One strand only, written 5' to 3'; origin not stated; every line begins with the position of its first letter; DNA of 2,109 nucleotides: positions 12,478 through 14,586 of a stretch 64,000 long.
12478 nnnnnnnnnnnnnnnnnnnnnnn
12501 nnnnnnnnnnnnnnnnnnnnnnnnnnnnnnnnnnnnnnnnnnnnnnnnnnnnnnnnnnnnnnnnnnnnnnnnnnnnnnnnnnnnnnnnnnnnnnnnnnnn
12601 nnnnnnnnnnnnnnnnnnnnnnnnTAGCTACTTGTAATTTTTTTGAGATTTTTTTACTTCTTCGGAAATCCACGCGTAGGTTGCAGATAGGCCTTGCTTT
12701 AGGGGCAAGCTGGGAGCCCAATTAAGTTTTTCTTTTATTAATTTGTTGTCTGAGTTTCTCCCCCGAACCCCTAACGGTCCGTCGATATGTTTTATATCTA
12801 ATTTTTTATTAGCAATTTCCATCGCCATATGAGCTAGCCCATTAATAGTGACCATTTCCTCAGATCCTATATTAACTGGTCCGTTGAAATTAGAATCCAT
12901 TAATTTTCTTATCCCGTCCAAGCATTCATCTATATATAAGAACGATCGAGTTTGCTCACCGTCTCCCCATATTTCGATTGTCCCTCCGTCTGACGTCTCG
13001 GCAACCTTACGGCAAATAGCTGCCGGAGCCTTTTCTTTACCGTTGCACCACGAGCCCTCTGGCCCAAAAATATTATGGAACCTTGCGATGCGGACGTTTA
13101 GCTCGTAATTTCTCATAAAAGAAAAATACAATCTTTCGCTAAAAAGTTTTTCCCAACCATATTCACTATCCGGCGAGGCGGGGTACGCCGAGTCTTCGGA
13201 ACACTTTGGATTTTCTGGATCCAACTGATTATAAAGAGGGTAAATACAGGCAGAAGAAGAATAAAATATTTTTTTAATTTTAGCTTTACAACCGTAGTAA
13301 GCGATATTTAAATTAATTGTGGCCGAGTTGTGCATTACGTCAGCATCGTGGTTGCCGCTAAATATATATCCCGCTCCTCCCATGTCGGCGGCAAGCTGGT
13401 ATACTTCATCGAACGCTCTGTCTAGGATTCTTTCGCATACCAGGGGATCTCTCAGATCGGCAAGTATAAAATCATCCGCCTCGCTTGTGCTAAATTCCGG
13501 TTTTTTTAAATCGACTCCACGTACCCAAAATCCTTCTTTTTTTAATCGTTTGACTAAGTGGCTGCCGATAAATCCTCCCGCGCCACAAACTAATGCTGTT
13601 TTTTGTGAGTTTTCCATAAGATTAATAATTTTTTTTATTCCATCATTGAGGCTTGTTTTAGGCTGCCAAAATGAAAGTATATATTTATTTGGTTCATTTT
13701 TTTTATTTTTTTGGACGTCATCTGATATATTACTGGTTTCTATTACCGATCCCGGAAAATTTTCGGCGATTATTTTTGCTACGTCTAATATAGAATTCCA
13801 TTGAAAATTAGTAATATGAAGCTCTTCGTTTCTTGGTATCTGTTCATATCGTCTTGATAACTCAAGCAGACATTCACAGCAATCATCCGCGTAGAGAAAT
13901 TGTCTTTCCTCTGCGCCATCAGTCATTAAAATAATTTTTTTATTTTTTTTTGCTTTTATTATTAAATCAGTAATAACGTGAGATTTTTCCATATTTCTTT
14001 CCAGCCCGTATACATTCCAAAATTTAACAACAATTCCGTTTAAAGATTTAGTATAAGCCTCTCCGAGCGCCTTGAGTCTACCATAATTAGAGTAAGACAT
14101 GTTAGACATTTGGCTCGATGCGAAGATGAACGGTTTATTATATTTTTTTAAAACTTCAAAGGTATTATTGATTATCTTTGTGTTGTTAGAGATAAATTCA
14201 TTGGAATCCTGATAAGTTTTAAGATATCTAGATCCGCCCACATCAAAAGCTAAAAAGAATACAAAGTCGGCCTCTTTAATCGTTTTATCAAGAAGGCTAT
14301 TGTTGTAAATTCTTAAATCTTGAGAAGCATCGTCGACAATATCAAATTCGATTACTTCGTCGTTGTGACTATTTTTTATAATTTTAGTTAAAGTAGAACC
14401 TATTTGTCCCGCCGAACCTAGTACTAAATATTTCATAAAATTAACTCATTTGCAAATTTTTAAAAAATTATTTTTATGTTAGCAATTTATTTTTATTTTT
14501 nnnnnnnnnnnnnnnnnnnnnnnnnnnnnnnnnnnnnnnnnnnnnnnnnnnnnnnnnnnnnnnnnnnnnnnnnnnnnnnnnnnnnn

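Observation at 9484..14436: RmlD-like/GDP-mannose-3,5-epimerase fusion in the same locus as a GT11 enzyme: possible L-galactose (or unusual 6-deoxy-L-hexose) glycan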

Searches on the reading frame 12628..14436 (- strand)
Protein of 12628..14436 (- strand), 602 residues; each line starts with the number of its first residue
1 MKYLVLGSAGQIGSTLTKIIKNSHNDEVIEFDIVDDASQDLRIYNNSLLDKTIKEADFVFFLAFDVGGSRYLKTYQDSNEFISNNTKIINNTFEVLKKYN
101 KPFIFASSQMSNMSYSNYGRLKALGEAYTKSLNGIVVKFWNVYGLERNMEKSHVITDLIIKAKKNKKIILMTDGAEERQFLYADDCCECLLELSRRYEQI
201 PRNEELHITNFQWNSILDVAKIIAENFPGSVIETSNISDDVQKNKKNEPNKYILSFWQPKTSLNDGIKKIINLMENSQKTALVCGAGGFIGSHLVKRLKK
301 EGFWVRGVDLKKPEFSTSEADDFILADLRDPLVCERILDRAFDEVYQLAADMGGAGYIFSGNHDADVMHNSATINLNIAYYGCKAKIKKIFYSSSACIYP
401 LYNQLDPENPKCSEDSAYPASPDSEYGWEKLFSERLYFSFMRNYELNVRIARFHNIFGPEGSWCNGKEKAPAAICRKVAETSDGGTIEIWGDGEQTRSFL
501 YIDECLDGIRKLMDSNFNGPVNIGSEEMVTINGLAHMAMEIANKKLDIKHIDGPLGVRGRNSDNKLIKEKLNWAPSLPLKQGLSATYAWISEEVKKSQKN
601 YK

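Call 3: search_protein_families(library=pfam, proteins=[window:12628-14436:-], max_evalue=0.001)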
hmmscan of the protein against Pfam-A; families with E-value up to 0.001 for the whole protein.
window:12628-14436:- (602 aa): 5 families
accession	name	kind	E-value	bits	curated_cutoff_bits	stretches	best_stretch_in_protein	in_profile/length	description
PF01370.27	Epimerase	-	7e-62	209.4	20.9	2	281-524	1-240/240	NAD dependent epimerase/dehydratase family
PF16363.11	GDP_Man_Dehyd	-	1.1e-29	104.4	27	1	282-583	1-329/332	GDP-mannose 4,6 dehydratase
PF04321.23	RmlD_sub_bind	-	6.1e-08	32.5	27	0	116-254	123-258/287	RmlD substrate binding domain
PF01073.25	3Beta_HSD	-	3.2e-06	26.8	22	1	282-436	1-156/280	3-beta hydroxysteroid dehydrogenase/isomerase family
PF02719.21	Polysacc_synt_2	-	8.8e-05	22.3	20.2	0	420-544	132-249/293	Polysaccharide biosynthesis protein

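Call 4: search_protein_families(library=ncbifam, proteins=[window:12628-14436:-], max_evalue=0.001)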
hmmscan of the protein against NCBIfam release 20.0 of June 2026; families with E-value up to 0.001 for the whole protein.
window:12628-14436:- (602 aa): 25 families
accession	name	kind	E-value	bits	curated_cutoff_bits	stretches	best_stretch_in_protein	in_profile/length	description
NF047922.1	GDPFucSynFcl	equivalog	6.5e-39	134.2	500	2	279-594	3-305/308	GDP-L-fucose synthase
TIGR02197.1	heptose_epim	equivalog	1.7e-27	96.4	274.6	1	282-583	2-306/316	ADP-glyceromanno-heptose 6-epimerase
TIGR01181.1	dTDP_gluc_dehyt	equivalog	4.8e-27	94.9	365.1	2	282-593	3-314/321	dTDP-glucose 4,6-dehydratase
TIGR04180.1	EDH_00030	hypoth_equivalog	1.1e-23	83.8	475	1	282-552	2-266/297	NAD-dependent 4,6-dehydratase LegB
TIGR01179.1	galE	equivalog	1.3e-18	66.9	262.3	1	282-594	3-329/332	UDP-glucose 4-epimerase GalE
NF008872.0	PRK11908.1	equivalog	7.4e-17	61.4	294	1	279-544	2-273/349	bifunctional UDP-4-keto-pentose/UDP-xylose synthase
NF011728.1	PRK15181.1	equivalog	6.7e-13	48.4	760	1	365-507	109-243/348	Vi polysaccharide biosynthesis UDP-N-acetylglucosaminuronic acid C-4 epimerase TviC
NF007490.0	PRK10084.1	subfamily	5.4e-11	42.1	649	1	413-593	156-337/361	dTDP-glucose 4,6-dehydratase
NF047837.1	UDPAcbARedWbcJ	equivalog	6.3e-11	41.8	500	1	1-192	1-182/372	UDP-2-acetamido-2,6-beta-L-arabino-hexul-4-ose reductase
NF005998.1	PRK08125.1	equivalog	2.6e-10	39.3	777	1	276-545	313-588/649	bifunctional UDP-4-amino-4-deoxy-L-arabinose formyltransferase/UDP-glucuronic acid oxidase ArnA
NF007582.0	PRK10217.1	equivalog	7.5e-09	35.1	698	0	414-509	150-236/355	dTDP-glucose 4,6-dehydratase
TIGR03466.1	HpnA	hypoth_equivalog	6.5e-08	31.8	367.65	1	280-403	2-121/327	hopanoid-associated sugar epimerase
TIGR01777.1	yfcH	hypoth_equivalog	2.6e-06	27.2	207.35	0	490-537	188-236/292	TIGR01777 family oxidoreductase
NF009092.0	PRK12428.1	subfamily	9.9e-06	25.4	242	1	276-347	3-71/261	coniferyl-alcohol dehydrogenase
NF007956.0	PRK10675.1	subfamily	1e-05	24.8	394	1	281-463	3-187/338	UDP-glucose 4-epimerase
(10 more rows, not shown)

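Call 12: find_homologous_proteins(query=window:12628-14436:-, max_evalue=0.00001)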
Query window:12628-14436:- (602 aa): 8000 proteins with E <= 0.00001 among 8000 candidates; the best 120 are listed.
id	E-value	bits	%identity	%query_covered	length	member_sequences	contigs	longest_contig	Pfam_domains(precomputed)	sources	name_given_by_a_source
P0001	0.0e+0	1304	94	100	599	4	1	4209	PF04321.24,PF16363.12,PF01073.26,PF01370.28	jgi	jgi:nucleoside-diphosphate-sugar epimerase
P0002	4.9e-183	628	80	54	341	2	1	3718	PF16363.12,PF01073.26,PF01370.28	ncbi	-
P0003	9.6e-180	617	80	54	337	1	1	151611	PF16363.12,PF01073.26,PF01370.28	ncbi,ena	-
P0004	2.1e-177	610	77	54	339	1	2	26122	PF16363.12,PF01073.26,PF01370.28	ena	-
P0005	2.7e-177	609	80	53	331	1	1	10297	PF16363.12,PF01073.26,PF01370.28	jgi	jgi:GDP-D-mannose 3', 5'-epimerase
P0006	2.0e-175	603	79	53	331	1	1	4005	PF16363.12,PF01073.26,PF01370.28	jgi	jgi:GDP-D-mannose 3', 5'-epimerase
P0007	2.4e-175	603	79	53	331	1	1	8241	PF16363.12,PF01073.26,PF01370.28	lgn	-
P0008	3.5e-175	602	76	54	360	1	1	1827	PF16363.12,PF05368.20,PF01073.26,PF01370.28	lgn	-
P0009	3.7e-175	602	80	53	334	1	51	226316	PF16363.12,PF01073.26,PF01370.28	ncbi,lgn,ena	-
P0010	8.6e-175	601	78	53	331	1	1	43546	PF16363.12,PF01073.26,PF07993.19,PF01370.28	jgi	jgi:GDP-D-mannose 3', 5'-epimerase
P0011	1.9e-174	600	78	53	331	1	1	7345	PF16363.12,PF01073.26,PF07993.19,PF01370.28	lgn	-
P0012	2.2e-174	600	79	54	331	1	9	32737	PF16363.12,PF01073.26,PF01370.28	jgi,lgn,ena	jgi:nucleoside-diphosphate-sugar epimerase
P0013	2.3e-174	600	78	54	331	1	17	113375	PF16363.12,PF01073.26,PF01370.28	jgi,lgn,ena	jgi:nucleoside-diphosphate-sugar epimerase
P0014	2.4e-174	599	79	54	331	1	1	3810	PF16363.12,PF01073.26,PF01370.28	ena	-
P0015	2.6e-174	599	78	54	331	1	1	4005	PF16363.12,PF01073.26,PF01370.28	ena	-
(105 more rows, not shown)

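Call 18: find_encoding_contigs(protein=P0001, flank=10000, max_places=3)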
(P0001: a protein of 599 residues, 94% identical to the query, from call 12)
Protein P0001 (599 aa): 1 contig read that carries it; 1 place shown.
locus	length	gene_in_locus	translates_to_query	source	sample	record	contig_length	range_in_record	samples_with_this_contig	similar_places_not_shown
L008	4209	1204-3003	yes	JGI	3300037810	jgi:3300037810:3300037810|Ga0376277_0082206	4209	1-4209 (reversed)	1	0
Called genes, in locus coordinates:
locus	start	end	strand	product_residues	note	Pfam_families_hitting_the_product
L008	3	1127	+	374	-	?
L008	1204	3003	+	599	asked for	PF01073:3Beta_HSD (faint), PF01370:Epimerase, PF04321:RmlD_sub_bind (faint), PF01370:Epimerase, PF16363:GDP_Man_Dehyd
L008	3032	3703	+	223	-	PF13489:Methyltransf_23, PF13847:Methyltransf_31 (weak), PF08241:Methyltransf_11, PF08242:Methyltransf_12 (weak), PF13649:Methyltransf_25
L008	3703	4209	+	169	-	?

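Call 19: find_encoding_contigs(protein=P0009, flank=10000, max_places=4)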
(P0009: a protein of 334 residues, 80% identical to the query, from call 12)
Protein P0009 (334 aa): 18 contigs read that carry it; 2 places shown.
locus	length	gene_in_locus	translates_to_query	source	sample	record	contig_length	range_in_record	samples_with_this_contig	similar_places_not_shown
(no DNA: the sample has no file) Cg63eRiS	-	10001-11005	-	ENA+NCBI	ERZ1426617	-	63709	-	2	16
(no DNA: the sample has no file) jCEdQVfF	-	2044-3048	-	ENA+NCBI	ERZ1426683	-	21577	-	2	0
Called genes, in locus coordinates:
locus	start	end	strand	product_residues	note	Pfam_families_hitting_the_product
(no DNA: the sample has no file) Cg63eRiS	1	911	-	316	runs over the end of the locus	-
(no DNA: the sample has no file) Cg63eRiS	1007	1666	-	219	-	PF05050:Methyltransf_21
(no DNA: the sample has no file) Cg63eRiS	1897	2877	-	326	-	PF00534:Glycos_transf_1, PF13692:Glyco_trans_1_4 (faint)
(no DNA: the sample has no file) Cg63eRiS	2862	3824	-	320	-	PF00535:Glycos_transf_2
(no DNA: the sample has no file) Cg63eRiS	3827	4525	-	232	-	PF00535:Glycos_transf_2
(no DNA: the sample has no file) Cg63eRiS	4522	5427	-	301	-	-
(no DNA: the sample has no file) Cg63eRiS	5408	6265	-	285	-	PF24785:RXYLT1_C (faint)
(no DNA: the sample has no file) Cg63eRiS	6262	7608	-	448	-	PF01943:Polysacc_synt, PF13440:Polysacc_synt_3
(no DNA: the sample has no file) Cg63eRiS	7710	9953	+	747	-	PF04932:Wzy_C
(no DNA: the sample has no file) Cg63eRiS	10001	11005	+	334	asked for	PF01073:3Beta_HSD, PF01370:Epimerase, PF16363:GDP_Man_Dehyd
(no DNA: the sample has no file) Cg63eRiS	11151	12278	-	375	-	PF13439:Glyco_transf_4, PF00534:Glycos_transf_1, PF13692:Glyco_trans_1_4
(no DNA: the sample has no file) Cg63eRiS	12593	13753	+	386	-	PF01565:FAD_binding_4, PF02873:MurB_C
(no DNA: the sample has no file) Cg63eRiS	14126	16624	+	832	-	PF07517:SecA_DEAD, PF01043:SecA_PP_bind, PF21090:P-loop_SecA, PF07516:SecA_SW, PF02810:SEC-C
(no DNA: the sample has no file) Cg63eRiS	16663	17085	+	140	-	-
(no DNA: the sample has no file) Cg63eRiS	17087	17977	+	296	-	PF03690:MYG1_exonuc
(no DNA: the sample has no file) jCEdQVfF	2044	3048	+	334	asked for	PF01073:3Beta_HSD, PF01370:Epimerase, PF16363:GDP_Man_Dehyd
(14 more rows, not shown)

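Call 70: find_encoding_contigs(protein=window:12628-14436:-, flank=10000, max_places=3)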
Protein window:12628-14436:- (602 aa): 5 contigs read that carry it; 2 places shown.
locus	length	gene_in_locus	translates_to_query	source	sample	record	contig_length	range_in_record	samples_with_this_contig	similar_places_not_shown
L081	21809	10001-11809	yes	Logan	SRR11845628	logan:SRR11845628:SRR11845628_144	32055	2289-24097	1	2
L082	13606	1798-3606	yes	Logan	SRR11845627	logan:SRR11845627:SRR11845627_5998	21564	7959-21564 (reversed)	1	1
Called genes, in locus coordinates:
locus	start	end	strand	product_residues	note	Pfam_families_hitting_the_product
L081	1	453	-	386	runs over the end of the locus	PF02163:Peptidase_M50, PF00595:PDZ (weak), PF13180:PDZ_2, PF17820:PDZ_6, PF14685:PDZ_Tricorn (faint)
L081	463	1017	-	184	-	PF01765:RRF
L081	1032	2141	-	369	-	PF25852:DUF6242_C (faint), PF14870:PSII_BNR (faint), PF15899:BNR_6 (faint), PF15902:Sortilin-Vps10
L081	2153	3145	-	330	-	PF13177:DNA_pol3_delta2, PF00004:AAA (weak)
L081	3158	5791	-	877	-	-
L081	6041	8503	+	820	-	PF03030:H_PPase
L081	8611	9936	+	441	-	PF13727:CoA_binding_3 (faint), PF02397:Bac_transf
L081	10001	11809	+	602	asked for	PF01073:3Beta_HSD (faint), PF01370:Epimerase, PF04321:RmlD_sub_bind (faint), PF01370:Epimerase, PF16363:GDP_Man_Dehyd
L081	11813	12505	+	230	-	PF13489:Methyltransf_23 (weak), PF07021:MetW (weak), PF08241:Methyltransf_11, PF08242:Methyltransf_12 (weak), PF13649:Methyltransf_25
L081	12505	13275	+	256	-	PF00535:Glycos_transf_2, PF10111:Glyco_tranf_2_2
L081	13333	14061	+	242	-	PF03269:DUF268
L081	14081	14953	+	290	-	PF01531:Glyco_transf_11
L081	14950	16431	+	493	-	PF00535:Glycos_transf_2, PF10111:Glyco_tranf_2_2, PF13641:Glyco_tranf_2_3, PF04989:RMNT_CmcI, PF13578:Methyltransf_24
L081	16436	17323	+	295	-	PF00535:Glycos_transf_2, PF10111:Glyco_tranf_2_2, PF13641:Glyco_tranf_2_3 (weak)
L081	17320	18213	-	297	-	PF00535:Glycos_transf_2, PF13641:Glyco_tranf_2_3 (weak)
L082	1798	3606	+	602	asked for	PF01073:3Beta_HSD (faint), PF01370:Epimerase, PF04321:RmlD_sub_bind (faint), PF01370:Epimerase, PF16363:GDP_Man_Dehyd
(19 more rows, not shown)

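Call 85: predict_structure(alignment_id=A8)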
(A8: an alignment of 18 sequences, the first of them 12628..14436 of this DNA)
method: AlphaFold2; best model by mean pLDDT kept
length: 602 residues; sequences in the alignment: 18
mean_pLDDT: 59.0   pTM: 0.50
mean pLDDT of the five models: 59.0, 57.2, 56.0, 55.9, 54.7
residues with pLDDT >= 90: 140; 70-90: 102; 50-70: 48; < 50: 312
segments of 3 or more residues with pLDDT < 50: 278-291, 302-587, 590-592, 594-602
pLDDT, mean of each block of 10 residues (from residue 1): 93 92 93 89 95 98 66 75 90 96 86 73 90 90 76 81 89 86 93 94 83 89 93 86 64 88 93 65 45 53 46 37 37 38 42 31 30 35 29 29 34 31 29 28 28 29 30 41 34 27 36 36 31 41 37 27 38 37 46 46 36
secondary structure, 60 per line:
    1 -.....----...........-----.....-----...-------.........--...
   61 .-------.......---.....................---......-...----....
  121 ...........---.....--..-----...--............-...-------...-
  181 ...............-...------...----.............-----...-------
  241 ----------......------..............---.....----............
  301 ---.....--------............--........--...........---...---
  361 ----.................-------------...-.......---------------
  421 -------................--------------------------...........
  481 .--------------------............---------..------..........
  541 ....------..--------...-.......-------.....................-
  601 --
elements in order: E2-6 H11-21 E27-31 H47-55 E58-61 H69-75 H79-99 E103-108 H117-131 E135-139 H154-165 E167-169 E177-179 H183-195 E206-208 E213-215 H216-225 E231-233 H251-256 H263-276 E280-284 H289-300 E304-308 H317-328 H331-338 H341-351 H365-381 H399-405 H428-443 H470-481 H502-513 H531-544 H565-571 H579-599
